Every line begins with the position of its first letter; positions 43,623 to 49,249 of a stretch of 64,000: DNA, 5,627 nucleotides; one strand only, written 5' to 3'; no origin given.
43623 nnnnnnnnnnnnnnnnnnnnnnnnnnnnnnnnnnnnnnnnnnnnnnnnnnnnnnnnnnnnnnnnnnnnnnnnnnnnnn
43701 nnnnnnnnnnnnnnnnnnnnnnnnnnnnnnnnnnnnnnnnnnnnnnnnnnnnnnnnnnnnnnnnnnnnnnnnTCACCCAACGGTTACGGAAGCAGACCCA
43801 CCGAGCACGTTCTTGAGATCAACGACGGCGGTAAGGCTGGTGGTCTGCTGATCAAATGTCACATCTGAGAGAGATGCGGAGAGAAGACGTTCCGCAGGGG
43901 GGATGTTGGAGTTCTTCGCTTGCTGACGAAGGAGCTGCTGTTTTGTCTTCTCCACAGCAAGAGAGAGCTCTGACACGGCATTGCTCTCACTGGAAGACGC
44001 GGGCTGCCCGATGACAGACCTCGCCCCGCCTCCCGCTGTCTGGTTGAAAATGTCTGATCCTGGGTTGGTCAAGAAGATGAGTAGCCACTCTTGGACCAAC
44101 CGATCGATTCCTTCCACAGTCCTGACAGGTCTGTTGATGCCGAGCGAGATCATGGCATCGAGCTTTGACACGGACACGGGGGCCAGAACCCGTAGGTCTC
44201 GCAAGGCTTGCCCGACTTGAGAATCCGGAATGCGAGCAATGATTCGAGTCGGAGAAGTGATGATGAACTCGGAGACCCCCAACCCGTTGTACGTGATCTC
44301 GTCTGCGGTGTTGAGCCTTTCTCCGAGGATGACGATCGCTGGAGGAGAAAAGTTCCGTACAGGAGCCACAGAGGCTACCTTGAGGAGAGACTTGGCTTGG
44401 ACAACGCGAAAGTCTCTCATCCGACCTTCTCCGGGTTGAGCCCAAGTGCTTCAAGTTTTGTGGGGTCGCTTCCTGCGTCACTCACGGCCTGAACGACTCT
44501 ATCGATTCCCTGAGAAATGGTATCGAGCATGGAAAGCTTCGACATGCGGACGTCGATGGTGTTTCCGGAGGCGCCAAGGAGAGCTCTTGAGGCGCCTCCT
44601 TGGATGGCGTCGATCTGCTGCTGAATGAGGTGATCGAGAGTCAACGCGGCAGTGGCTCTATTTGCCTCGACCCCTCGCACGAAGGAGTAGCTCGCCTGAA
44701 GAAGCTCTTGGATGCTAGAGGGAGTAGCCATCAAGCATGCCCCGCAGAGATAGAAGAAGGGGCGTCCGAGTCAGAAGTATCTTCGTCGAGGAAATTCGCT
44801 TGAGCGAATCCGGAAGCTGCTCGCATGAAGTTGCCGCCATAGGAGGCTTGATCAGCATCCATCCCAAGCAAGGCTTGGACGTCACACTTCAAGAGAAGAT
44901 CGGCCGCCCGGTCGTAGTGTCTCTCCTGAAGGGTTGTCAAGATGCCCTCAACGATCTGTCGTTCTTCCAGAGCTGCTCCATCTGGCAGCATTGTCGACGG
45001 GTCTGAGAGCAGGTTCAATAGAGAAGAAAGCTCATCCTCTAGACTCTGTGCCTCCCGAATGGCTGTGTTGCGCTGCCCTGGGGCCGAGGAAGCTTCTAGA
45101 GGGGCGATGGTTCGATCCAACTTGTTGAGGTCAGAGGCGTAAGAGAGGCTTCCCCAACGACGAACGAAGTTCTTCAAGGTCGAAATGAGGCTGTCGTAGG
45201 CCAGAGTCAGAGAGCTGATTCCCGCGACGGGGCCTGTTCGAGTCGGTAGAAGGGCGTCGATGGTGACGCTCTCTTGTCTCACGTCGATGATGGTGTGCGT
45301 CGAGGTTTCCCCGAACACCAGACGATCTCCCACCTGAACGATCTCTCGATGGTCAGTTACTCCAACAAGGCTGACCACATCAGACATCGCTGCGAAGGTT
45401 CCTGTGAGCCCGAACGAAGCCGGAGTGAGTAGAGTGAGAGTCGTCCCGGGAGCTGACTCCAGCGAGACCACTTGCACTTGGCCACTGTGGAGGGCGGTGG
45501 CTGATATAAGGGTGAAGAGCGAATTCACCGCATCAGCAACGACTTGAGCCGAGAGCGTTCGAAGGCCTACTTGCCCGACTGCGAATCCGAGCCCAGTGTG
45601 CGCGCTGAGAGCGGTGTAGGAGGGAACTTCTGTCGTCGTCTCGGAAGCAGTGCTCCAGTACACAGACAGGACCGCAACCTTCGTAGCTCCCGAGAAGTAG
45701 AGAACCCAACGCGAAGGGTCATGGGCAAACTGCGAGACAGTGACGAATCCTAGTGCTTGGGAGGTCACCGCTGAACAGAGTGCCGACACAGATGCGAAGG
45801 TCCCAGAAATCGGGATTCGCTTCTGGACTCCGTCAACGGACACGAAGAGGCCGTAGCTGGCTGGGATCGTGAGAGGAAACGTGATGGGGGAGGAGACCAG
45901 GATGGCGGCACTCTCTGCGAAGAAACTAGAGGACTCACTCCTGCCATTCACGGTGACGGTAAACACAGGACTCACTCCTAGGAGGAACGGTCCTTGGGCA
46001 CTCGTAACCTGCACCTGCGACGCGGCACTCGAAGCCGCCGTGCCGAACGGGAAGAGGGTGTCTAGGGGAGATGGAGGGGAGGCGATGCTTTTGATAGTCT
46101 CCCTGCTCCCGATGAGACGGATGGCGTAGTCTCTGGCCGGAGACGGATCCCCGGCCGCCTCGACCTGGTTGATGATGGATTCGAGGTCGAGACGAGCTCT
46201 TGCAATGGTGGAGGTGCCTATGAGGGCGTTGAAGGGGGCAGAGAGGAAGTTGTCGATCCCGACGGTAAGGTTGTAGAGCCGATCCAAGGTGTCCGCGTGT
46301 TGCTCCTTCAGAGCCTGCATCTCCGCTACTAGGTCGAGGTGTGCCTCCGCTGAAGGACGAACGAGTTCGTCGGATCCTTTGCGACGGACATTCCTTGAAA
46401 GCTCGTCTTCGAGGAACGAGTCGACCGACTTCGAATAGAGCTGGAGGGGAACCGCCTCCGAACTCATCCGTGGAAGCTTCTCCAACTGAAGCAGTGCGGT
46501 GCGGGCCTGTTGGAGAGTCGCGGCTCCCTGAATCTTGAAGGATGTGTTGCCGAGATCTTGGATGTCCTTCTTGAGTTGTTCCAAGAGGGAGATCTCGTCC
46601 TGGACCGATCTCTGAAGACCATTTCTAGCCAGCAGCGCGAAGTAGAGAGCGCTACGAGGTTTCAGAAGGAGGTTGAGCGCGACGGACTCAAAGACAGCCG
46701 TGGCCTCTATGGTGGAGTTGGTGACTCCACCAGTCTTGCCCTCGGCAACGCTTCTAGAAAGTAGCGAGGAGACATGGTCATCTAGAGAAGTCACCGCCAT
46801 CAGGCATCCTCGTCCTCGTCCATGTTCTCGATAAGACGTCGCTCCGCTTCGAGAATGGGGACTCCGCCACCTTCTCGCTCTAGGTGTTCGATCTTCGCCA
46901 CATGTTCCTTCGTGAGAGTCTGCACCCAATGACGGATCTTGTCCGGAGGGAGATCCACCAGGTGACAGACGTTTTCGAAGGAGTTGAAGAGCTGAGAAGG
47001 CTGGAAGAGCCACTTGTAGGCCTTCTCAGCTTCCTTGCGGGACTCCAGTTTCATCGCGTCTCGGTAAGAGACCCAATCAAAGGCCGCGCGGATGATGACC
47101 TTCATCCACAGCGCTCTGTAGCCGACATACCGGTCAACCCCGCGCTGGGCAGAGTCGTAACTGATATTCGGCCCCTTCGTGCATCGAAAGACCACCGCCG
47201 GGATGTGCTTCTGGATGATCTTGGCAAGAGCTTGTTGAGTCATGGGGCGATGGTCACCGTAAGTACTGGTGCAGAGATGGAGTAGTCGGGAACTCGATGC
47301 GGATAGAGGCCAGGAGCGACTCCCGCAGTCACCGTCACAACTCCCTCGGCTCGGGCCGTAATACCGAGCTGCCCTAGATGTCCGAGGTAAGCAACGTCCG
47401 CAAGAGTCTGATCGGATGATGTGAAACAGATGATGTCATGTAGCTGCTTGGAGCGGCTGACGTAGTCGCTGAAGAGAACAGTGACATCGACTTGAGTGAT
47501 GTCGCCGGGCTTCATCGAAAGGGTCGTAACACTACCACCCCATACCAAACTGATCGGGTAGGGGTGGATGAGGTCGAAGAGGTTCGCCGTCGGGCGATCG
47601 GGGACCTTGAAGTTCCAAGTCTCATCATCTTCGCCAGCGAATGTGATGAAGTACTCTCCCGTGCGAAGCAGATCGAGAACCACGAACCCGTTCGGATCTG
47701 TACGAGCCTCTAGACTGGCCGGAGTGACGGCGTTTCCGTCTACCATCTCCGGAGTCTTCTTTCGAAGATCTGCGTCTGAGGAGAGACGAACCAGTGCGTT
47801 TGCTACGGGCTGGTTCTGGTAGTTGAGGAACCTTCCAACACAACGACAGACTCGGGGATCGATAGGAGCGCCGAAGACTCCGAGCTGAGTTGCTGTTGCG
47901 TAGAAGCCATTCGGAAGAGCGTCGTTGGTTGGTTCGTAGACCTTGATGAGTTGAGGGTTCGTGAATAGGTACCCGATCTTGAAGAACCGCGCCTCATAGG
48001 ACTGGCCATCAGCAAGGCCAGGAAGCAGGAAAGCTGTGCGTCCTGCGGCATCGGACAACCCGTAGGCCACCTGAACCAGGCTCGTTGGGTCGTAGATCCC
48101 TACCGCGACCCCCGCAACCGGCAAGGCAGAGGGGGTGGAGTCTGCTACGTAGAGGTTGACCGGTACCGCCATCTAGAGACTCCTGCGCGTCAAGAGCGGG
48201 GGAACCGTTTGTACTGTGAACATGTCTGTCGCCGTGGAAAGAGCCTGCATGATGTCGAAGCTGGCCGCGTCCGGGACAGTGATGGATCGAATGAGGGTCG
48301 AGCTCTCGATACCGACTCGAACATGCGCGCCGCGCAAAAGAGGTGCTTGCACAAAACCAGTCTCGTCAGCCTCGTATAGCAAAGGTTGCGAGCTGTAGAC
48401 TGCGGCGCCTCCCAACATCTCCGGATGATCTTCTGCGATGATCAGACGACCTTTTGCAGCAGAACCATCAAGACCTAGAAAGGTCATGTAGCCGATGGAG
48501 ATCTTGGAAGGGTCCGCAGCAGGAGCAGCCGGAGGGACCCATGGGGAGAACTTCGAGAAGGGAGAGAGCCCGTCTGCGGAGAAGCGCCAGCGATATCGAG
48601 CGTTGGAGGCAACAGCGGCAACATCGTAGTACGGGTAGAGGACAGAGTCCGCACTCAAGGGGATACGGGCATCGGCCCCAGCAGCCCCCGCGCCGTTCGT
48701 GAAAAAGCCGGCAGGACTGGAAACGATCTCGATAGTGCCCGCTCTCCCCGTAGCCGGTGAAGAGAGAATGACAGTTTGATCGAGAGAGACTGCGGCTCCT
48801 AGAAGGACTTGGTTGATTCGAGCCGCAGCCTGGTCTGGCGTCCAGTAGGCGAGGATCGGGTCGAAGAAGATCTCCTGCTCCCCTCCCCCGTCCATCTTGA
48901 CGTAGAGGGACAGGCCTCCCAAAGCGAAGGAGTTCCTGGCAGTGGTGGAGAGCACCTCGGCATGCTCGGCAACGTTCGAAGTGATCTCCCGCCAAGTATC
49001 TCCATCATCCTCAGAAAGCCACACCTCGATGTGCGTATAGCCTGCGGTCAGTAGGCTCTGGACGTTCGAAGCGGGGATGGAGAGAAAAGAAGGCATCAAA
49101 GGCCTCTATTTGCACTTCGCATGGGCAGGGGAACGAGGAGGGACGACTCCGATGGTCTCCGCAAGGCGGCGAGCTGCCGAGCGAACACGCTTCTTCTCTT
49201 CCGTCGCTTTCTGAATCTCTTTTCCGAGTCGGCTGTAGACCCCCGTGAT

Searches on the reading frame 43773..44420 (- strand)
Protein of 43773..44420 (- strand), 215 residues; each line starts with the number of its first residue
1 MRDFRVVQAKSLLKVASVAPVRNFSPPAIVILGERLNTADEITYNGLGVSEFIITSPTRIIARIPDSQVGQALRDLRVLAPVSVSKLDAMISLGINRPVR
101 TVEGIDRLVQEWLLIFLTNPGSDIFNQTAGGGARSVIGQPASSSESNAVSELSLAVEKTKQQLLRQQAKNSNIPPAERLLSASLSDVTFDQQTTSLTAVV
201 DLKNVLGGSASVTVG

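Call 56: search_protein_families(library=phrogs, proteins=[window:43773-44420:-], max_evalue=0.1)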
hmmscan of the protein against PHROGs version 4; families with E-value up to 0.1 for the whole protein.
window:43773-44420:- (215 aa): 2 families
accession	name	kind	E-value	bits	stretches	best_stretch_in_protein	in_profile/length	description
phrog_2669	-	tail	0.00042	21.5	1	99-197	19-112/138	baseplate protein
phrog_43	-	tail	0.0091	16.7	1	94-158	7-73/126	baseplate wedge subunit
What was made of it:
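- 43773..44420 (-): gp25-like baseplate protein, 215 aa (weak matches). phrog_2669 E=4e-4, phrog_43 E=0.009 (call 56)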

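Call 57: search_protein_families(library=pfam, proteins=[window:43773-44420:-], max_evalue=0.1)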
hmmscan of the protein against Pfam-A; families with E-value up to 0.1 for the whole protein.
window:43773-44420:- (215 aa): 0 families

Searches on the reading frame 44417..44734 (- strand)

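Call 56: search_protein_families(library=phrogs, proteins=[window:44417-44734:-], max_evalue=0.1)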
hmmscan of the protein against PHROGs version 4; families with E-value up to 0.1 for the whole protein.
window:44417-44734:- (105 aa): 1 family
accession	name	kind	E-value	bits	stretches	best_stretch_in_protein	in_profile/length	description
phrog_24331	-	unknown function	0.026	14.7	1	33-94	65-125/493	-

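Call 57: search_protein_families(library=pfam, proteins=[window:44417-44734:-], max_evalue=0.1)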
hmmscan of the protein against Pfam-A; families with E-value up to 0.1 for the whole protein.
window:44417-44734:- (105 aa): 0 families

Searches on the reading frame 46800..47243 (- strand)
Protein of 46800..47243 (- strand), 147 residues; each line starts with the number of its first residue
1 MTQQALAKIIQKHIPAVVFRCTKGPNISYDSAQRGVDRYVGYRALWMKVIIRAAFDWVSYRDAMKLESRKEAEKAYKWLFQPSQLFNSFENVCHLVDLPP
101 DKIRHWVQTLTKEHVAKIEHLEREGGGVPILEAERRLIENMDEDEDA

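Call 3: search_protein_families(library=pfam, proteins=[window:46800-47243:-], max_evalue=1)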
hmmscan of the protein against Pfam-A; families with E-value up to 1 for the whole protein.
window:46800-47243:- (147 aa): 0 families

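Call 4: search_protein_families(library=phrogs, proteins=[window:46800-47243:-], max_evalue=1)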
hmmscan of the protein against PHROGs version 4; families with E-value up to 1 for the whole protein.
window:46800-47243:- (147 aa): 1 family
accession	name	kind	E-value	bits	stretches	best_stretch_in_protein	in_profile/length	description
phrog_24937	-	unknown function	0.17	12.9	1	44-90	10-51/63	-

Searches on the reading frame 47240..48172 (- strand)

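Call 3: search_protein_families(library=pfam, proteins=[window:47240-48172:-], max_evalue=1)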
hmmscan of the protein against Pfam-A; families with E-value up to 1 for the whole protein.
window:47240-48172:- (310 aa): 4 families
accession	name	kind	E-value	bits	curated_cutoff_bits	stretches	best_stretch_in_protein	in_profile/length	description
PF13620.12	CarboxypepD_reg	-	0.00038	21.2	32.3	1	117-182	8-58/82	Carboxypeptidase regulatory-like domain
PF02368.24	Big_2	-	0.0067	16.8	22.8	1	220-283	7-66/79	Bacterial Ig-like domain (group 2)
PF11974.14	bMG3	-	0.032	14.6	34.9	0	13-51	22-59/103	Bacterial alpha-2-macroglobulin MG3 domain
PF10670.15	DUF4198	-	0.12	12.9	34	1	118-179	155-206/209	Domain of unknown function (DUF4198)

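Call 4: search_protein_families(library=phrogs, proteins=[window:47240-48172:-], max_evalue=1)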
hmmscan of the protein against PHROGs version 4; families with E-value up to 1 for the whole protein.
window:47240-48172:- (310 aa): 1 family
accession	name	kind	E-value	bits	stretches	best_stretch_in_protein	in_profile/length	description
phrog_10404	-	unknown function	0.13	13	1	278-309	6-36/43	-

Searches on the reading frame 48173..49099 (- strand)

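Call 3: search_protein_families(library=pfam, proteins=[window:48173-49099:-], max_evalue=1)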
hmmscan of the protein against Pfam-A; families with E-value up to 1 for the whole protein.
window:48173-49099:- (308 aa): 0 families

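Call 4: search_protein_families(library=phrogs, proteins=[window:48173-49099:-], max_evalue=1)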
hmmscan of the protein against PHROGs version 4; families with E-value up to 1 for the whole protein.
window:48173-49099:- (308 aa): 1 family
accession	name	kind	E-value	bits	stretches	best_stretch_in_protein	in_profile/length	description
phrog_21848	-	unknown function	0.22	12.3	1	11-30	3-20/35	-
